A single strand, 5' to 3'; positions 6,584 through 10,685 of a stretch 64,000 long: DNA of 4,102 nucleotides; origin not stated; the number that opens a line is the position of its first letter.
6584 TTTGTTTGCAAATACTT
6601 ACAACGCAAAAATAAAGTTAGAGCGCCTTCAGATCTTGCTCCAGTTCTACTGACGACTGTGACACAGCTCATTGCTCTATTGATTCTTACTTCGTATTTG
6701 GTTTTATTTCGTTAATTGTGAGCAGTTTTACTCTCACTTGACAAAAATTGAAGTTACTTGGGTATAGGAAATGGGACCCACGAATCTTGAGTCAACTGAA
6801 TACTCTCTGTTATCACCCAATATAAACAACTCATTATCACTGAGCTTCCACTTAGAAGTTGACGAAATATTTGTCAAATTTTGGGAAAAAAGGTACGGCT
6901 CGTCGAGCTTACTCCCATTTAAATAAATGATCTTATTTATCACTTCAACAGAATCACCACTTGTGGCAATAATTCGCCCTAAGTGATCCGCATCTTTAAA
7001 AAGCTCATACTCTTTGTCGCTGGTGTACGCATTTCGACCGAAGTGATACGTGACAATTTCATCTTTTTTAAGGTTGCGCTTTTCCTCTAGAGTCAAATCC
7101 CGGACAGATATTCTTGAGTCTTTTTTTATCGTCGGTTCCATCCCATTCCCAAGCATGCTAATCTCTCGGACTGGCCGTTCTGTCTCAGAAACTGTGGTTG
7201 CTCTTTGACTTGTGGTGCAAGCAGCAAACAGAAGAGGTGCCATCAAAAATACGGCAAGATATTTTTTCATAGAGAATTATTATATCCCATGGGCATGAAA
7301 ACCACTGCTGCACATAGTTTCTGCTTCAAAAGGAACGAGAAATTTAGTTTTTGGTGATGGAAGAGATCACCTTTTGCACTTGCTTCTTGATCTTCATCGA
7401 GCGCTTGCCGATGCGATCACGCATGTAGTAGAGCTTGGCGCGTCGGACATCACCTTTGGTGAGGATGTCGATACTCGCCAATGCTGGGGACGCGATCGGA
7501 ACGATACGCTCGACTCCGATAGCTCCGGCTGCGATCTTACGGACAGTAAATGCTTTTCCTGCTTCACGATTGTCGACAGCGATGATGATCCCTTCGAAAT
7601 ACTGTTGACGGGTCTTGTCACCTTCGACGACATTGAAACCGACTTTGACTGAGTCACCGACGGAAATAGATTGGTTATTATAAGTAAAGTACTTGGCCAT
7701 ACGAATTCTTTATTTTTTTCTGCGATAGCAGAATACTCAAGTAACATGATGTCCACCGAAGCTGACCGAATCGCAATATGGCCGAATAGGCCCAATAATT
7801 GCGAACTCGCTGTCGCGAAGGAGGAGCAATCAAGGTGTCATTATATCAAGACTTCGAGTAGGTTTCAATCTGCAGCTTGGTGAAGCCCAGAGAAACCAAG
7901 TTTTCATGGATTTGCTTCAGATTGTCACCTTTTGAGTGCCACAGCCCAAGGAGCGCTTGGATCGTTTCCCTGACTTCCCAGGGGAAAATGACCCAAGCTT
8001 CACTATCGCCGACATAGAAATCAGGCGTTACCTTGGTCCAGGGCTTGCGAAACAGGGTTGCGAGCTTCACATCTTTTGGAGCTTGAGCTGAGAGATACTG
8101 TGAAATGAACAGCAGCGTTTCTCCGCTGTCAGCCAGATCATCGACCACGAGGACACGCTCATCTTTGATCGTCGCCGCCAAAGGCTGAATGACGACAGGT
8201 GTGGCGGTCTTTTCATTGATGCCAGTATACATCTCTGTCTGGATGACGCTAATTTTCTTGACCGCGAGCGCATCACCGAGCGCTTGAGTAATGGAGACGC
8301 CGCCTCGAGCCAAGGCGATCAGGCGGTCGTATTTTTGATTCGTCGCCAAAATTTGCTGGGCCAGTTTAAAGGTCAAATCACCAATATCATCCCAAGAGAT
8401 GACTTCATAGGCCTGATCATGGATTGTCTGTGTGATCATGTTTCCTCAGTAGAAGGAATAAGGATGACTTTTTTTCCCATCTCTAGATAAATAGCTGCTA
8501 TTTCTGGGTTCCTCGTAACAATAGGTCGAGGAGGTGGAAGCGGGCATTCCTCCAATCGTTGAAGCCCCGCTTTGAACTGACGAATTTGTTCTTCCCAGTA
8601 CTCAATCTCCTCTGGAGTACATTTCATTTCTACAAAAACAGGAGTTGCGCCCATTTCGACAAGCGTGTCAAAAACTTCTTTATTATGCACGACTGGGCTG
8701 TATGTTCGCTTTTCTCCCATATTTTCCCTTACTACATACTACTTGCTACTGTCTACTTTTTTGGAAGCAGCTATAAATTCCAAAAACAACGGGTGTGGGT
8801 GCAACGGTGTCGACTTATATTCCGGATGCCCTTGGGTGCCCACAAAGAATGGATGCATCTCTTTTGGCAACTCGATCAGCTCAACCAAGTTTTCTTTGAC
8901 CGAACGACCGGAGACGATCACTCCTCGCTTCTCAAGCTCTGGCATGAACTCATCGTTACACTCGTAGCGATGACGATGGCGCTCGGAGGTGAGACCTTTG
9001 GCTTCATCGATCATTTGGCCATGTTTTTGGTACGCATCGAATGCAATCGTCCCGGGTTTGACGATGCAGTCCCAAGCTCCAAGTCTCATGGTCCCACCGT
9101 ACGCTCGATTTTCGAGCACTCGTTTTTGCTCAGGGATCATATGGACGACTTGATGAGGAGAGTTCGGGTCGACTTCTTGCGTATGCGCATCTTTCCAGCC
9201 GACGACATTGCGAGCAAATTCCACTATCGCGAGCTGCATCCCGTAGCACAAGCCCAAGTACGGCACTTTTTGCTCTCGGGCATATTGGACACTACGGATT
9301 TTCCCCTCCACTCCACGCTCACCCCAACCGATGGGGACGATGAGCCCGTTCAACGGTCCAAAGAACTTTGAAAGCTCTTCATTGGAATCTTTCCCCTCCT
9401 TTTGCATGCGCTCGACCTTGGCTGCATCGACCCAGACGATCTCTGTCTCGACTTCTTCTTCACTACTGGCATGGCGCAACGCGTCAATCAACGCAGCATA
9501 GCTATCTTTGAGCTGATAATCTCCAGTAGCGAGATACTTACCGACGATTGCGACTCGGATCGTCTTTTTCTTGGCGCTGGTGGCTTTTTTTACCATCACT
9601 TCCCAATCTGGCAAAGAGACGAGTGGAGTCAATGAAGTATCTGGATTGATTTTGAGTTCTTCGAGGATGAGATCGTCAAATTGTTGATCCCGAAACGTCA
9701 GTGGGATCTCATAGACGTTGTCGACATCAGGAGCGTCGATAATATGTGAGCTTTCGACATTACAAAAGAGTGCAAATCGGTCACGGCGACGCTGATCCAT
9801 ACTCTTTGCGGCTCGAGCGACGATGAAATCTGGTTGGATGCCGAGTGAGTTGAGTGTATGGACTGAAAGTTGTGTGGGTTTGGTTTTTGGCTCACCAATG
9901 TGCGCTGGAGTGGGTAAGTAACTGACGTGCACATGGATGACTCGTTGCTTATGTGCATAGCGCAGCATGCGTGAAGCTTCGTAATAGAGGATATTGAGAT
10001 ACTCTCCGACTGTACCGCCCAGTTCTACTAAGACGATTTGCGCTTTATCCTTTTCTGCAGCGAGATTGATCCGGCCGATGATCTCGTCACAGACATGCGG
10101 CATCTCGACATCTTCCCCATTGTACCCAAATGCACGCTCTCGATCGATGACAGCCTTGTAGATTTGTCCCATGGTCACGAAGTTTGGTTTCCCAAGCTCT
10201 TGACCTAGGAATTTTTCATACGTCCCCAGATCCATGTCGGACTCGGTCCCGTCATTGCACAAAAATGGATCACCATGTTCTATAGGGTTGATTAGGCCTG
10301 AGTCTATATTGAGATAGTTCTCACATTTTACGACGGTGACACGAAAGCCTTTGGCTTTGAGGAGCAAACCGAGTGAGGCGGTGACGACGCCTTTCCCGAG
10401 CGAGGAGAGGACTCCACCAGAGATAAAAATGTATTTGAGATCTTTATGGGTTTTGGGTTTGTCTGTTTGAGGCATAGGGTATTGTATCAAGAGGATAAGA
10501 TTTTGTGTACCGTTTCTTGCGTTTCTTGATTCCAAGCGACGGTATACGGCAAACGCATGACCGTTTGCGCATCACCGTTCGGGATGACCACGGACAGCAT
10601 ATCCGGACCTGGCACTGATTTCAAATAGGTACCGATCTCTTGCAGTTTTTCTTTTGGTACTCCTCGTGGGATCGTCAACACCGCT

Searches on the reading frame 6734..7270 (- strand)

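Call 44: search_protein_families(library=pfam, proteins=[window:6734-7270:-], max_evalue=0.001)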
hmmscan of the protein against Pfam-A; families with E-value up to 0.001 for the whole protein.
window:6734-7270:- (178 aa): 1 family
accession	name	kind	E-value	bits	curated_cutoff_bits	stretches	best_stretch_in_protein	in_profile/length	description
PF10502.14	Peptidase_S26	-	1.3e-19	71.2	22.9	1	36-172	25-159/168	Signal peptidase, peptidase S26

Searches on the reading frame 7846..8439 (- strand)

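Call 44: search_protein_families(library=pfam, proteins=[window:7846-8439:-], max_evalue=0.001)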
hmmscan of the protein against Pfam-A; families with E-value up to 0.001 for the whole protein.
window:7846-8439:- (197 aa): 1 family
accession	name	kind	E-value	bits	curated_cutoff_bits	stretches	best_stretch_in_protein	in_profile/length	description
PF00156.33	Pribosyltran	-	3.1e-19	69.3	26.3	1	16-156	2-153/158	Phosphoribosyl transferase domain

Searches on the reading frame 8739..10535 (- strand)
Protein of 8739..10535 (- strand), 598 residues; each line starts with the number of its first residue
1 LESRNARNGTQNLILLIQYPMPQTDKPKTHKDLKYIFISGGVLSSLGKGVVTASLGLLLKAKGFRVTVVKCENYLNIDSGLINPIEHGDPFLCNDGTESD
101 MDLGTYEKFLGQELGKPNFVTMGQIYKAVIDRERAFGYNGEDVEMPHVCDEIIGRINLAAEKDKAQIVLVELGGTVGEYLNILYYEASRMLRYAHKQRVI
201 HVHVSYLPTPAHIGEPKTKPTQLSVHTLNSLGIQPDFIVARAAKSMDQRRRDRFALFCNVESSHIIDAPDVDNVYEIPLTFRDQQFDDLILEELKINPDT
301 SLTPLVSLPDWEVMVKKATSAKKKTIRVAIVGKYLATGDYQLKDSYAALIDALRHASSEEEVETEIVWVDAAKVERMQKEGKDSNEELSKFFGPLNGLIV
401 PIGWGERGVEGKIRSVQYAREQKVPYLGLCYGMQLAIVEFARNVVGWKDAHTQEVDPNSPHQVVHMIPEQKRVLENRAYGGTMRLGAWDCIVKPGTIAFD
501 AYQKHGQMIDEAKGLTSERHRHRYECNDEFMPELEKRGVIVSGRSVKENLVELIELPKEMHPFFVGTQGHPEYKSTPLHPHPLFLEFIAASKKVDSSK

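Call 44: search_protein_families(library=pfam, proteins=[window:8739-10535:-], max_evalue=0.001)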
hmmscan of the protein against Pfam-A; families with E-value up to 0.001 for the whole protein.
window:8739-10535:- (598 aa): 2 families
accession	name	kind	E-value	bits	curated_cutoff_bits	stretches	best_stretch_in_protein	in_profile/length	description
PF06418.20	CTP_synth_N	-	3.8e-90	302.3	26.1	1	34-296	1-265/265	CTP synthase N-terminus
PF00117.34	GATase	-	1.4e-27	97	22.8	1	342-589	2-189/190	Glutamine amidotransferase class-I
